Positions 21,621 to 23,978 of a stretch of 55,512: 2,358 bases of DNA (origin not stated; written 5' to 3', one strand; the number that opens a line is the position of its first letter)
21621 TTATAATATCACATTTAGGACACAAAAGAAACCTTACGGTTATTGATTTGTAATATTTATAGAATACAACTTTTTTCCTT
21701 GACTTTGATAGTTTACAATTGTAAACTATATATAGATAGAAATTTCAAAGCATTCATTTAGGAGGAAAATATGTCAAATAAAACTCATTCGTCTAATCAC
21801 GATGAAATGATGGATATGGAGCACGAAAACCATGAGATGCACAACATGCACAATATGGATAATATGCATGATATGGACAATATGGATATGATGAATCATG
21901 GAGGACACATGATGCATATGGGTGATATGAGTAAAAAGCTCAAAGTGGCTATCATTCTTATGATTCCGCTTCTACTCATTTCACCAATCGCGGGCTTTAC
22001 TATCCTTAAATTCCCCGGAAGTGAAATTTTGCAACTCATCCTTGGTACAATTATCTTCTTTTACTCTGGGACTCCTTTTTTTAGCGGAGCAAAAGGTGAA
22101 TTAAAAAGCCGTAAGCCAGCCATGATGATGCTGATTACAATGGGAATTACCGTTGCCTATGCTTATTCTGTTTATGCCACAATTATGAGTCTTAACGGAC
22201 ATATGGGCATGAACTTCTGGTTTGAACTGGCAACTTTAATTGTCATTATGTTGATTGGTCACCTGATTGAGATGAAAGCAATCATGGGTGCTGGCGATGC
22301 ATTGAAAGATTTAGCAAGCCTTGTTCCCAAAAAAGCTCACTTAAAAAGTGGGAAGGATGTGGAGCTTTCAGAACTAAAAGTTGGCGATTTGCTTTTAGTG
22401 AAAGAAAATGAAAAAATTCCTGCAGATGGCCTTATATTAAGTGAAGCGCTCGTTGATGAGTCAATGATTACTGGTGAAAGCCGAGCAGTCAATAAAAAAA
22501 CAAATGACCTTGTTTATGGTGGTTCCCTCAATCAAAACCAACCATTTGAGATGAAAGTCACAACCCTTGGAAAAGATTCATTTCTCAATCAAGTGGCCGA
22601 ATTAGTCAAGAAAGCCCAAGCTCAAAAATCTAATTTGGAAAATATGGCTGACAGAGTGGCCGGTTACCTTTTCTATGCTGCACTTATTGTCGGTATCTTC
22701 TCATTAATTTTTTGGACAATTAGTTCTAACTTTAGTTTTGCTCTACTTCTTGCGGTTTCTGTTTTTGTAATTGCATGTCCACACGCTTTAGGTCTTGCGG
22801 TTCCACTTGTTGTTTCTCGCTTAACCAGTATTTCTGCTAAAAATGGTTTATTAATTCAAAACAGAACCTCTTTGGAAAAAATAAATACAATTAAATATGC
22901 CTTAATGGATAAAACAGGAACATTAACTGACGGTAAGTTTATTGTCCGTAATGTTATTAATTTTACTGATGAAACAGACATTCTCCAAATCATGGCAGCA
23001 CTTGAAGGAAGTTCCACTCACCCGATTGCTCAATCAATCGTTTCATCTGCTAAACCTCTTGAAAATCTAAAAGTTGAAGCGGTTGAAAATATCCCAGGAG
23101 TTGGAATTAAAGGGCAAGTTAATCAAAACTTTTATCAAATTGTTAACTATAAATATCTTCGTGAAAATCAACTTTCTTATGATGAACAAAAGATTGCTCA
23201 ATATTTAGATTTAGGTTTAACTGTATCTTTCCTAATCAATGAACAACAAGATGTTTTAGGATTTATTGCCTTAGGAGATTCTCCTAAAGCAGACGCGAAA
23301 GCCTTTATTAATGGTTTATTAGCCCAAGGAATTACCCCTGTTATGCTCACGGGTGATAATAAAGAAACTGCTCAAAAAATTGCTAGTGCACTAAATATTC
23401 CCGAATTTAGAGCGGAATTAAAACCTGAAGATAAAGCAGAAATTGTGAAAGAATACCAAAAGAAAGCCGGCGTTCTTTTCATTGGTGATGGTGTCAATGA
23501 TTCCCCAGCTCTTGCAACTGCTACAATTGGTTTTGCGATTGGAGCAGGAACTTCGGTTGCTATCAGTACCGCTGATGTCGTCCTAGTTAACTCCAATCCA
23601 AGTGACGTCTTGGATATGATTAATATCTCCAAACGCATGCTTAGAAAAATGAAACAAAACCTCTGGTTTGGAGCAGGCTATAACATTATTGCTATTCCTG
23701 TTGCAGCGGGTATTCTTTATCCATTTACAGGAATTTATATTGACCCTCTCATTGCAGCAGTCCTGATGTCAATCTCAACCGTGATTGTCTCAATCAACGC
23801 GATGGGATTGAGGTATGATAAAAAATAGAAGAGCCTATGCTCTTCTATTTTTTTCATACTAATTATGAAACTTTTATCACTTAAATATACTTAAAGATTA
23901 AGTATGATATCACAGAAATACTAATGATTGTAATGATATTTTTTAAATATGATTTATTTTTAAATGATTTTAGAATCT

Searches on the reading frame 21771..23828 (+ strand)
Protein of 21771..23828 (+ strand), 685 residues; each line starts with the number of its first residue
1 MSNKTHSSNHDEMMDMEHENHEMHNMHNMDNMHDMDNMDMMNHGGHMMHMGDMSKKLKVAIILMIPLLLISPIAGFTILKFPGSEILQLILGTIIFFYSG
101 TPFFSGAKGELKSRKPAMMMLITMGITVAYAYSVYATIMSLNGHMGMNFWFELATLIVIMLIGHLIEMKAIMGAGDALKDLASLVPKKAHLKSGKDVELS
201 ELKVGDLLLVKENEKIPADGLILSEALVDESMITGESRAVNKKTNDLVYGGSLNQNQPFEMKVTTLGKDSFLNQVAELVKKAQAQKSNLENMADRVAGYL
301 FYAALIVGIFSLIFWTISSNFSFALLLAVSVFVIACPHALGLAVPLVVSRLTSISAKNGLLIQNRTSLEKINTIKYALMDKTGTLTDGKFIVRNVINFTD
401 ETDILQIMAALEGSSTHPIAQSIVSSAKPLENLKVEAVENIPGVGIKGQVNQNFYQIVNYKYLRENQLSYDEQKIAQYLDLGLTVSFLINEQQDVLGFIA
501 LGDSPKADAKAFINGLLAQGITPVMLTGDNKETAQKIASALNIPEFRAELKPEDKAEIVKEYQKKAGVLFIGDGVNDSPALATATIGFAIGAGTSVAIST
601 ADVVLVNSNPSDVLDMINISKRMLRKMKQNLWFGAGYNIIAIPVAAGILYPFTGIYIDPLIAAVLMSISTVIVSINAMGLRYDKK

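Call 30: search_protein_families(library=pfam, proteins=[window:21771-23828:+], max_evalue=0.00001)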
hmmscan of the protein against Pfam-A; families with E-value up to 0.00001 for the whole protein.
window:21771-23828:+ (685 aa): 2 families
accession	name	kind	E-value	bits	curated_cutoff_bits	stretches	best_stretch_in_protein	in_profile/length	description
PF00122.25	E1-E2_ATPase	-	3.3e-45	154.3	28.1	1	194-357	15-180/181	E1-E2 ATPase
PF00702.32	Hydrolase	-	2.4e-29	103.5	26.4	1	374-584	1-190/191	haloacid dehalogenase-like hydrolase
